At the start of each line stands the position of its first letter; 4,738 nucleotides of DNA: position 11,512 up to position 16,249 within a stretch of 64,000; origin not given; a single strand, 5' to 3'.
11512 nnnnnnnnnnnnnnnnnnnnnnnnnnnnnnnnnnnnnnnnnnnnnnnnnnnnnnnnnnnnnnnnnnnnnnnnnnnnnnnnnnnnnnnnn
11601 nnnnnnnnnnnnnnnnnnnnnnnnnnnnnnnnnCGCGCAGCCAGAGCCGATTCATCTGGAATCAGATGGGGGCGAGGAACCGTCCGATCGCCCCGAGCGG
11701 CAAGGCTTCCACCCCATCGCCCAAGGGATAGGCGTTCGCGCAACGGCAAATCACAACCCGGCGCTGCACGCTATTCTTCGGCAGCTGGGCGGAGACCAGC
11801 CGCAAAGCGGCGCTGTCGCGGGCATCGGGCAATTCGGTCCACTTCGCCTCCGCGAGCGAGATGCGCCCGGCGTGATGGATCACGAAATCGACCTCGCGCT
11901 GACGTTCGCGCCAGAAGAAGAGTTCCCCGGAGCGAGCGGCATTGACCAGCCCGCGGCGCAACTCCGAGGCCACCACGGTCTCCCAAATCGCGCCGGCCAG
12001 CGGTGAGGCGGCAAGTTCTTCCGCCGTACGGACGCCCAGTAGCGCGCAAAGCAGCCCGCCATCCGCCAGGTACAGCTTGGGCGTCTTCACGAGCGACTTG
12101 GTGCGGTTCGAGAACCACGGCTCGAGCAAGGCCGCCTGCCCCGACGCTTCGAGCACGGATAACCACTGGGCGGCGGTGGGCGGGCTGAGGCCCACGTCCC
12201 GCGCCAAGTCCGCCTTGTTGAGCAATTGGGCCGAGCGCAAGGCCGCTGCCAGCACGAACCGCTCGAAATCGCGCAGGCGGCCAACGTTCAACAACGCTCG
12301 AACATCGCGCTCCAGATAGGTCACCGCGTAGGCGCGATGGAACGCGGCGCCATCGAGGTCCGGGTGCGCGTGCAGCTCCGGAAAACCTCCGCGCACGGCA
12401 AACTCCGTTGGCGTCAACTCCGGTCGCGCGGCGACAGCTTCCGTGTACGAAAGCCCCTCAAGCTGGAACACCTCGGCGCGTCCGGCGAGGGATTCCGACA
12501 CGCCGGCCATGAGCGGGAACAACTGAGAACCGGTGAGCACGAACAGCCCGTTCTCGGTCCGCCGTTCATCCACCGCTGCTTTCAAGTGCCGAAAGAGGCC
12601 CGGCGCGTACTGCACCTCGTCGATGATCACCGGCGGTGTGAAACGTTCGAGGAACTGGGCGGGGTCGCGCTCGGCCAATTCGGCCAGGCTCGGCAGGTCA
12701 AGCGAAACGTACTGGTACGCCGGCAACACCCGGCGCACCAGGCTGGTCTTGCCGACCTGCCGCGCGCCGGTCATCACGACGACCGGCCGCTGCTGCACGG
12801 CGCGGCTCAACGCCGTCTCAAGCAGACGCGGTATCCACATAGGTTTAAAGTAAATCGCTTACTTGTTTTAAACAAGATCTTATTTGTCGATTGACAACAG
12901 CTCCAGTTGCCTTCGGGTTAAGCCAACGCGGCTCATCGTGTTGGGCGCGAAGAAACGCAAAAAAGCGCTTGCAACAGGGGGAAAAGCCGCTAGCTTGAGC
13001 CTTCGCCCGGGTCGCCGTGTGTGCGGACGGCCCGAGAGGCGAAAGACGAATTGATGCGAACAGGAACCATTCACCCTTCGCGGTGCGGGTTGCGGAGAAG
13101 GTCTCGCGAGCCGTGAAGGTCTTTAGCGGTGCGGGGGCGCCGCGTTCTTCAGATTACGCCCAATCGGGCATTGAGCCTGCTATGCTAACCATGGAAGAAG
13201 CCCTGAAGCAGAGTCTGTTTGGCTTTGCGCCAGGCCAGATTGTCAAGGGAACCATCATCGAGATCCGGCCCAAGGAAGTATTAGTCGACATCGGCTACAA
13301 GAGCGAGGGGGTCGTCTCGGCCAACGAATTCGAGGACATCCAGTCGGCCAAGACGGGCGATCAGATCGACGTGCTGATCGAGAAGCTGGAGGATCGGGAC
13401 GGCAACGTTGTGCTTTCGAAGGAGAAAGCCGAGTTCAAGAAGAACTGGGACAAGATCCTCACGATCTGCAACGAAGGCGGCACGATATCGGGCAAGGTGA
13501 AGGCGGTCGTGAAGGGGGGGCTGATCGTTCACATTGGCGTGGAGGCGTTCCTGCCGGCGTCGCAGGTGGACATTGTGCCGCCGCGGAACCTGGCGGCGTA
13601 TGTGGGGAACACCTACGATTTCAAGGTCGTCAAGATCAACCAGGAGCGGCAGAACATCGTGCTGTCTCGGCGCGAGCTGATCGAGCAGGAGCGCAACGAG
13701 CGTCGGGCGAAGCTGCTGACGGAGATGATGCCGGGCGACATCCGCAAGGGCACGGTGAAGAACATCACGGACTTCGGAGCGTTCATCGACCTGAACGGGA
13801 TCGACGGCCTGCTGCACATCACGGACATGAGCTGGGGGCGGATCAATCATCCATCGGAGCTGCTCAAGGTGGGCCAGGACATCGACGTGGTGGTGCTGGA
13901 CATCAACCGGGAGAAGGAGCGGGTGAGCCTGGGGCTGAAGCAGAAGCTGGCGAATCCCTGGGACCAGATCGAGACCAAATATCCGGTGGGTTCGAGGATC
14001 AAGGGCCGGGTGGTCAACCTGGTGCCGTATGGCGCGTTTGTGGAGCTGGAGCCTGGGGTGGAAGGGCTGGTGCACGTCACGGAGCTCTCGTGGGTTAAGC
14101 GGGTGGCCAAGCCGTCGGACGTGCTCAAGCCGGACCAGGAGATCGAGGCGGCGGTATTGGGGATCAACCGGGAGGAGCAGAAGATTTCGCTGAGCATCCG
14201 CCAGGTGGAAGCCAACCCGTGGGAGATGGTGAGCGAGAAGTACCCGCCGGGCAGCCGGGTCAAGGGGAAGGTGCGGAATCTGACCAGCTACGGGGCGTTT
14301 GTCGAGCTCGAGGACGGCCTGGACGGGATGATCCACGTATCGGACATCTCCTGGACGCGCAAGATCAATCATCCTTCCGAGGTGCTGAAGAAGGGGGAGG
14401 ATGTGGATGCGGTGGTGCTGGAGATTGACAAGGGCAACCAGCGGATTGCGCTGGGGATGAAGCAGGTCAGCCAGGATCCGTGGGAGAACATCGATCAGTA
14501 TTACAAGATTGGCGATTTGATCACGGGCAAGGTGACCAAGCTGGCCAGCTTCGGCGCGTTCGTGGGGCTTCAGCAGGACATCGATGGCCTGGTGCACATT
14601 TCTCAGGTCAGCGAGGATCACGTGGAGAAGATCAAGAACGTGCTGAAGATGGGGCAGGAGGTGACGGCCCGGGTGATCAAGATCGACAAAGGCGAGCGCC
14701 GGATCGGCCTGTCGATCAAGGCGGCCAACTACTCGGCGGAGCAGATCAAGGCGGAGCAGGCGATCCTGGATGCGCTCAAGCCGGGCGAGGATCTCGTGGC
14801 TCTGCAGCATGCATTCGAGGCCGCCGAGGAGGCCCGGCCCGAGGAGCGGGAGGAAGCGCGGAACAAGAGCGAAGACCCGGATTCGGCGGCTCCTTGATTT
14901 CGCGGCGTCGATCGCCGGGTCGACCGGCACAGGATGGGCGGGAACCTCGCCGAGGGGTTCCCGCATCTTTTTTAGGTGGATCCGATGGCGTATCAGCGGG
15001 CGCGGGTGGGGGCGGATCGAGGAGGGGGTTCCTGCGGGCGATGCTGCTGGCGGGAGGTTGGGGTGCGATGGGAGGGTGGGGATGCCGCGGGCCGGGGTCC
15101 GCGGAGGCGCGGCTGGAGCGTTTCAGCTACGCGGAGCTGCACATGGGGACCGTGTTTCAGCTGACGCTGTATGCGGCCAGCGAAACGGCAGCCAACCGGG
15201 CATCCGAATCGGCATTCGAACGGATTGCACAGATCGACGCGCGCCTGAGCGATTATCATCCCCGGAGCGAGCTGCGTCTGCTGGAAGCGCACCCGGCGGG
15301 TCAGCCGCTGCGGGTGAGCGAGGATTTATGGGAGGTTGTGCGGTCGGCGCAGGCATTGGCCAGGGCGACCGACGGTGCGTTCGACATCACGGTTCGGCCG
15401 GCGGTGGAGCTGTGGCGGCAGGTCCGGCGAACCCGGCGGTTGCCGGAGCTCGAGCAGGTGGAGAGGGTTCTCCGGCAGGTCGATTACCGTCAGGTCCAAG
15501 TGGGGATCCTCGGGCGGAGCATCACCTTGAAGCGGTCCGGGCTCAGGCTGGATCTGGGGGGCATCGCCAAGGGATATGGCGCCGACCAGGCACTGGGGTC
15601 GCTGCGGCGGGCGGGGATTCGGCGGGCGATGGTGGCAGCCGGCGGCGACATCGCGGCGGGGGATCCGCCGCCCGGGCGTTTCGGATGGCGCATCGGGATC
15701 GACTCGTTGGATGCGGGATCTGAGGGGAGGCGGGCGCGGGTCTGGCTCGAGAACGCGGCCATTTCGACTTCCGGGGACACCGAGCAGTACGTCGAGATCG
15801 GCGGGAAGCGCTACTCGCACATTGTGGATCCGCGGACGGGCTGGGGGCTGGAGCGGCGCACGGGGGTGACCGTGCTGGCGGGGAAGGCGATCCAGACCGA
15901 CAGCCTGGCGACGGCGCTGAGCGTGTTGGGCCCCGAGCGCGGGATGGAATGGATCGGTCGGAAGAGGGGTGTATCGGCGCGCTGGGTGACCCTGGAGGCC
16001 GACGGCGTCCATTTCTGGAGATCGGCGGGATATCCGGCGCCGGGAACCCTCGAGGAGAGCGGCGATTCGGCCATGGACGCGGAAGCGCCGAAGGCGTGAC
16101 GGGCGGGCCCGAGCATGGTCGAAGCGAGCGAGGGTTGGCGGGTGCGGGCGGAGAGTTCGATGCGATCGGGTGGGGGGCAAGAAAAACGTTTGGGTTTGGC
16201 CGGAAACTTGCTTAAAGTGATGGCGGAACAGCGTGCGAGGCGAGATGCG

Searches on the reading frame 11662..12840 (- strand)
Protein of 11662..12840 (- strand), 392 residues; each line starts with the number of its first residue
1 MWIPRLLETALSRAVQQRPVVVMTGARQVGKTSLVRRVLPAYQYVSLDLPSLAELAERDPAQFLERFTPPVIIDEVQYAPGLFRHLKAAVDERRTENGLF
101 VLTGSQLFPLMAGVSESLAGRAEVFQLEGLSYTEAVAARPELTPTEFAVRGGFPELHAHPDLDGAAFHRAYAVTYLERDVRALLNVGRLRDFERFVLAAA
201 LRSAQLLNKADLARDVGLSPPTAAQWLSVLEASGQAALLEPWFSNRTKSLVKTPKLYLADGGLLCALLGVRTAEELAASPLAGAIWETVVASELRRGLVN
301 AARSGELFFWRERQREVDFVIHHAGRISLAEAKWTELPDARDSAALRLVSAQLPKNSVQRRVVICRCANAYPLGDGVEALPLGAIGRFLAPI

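Call 9: search_protein_families(library=pfam, proteins=[window:11662-12840:-], max_evalue=0.01)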
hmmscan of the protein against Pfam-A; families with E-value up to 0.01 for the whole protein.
window:11662-12840:- (392 aa): 3 families
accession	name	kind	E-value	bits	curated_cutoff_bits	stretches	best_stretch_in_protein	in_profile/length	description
PF13635.12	DUF4143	-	9.5e-41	139.6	28.1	1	177-334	1-159/160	Domain of unknown function (DUF4143)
PF13173.12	AAA_14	-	5.4e-25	88.3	27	1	18-135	2-128/129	AAA domain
PF13191.12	AAA_16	-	0.00041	21.3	32.6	1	6-42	11-48/167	AAA ATPase domain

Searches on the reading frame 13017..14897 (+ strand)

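Call 8: search_protein_families(library=pfam, proteins=[window:13017-14897:+], max_evalue=0.01)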
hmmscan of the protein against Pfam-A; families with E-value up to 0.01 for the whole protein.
window:13017-14897:+ (626 aa): 6 families
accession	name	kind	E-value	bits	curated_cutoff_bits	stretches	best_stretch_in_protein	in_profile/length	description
PF00575.29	S1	-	2.6e-102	335.7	22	6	496-568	2-74/74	S1 RNA binding domain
PF23459.1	S1_RRP5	-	1.9e-30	105.7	27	4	411-475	3-66/72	RRP5 S1 domain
PF21710.3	Spt6_S1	-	2.1e-16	60.4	27.5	1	499-568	17-87/91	Spt6, S1/OB domain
PF13509.12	S1_2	-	1.2e-07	32.2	21.8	0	240-272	2-35/61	S1 domain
PF17092.11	PCB_OB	-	1.4e-07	32.7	27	0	407-463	27-83/111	Penicillin-binding protein OB-like domain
PF24685.1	OB_RRP5_4th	-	1.8e-06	28.3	31.5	1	521-556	36-71/92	RRP5 OB-fold domain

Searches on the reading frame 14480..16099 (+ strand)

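Call 8: search_protein_families(library=pfam, proteins=[window:14480-16099:+], max_evalue=0.01)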
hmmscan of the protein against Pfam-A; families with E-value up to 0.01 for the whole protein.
window:14480-16099:+ (539 aa): 1 family
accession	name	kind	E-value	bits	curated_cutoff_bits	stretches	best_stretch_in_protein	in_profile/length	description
PF02424.20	ApbE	-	1.4e-73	248.2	25.6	1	222-500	1-264/266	ApbE family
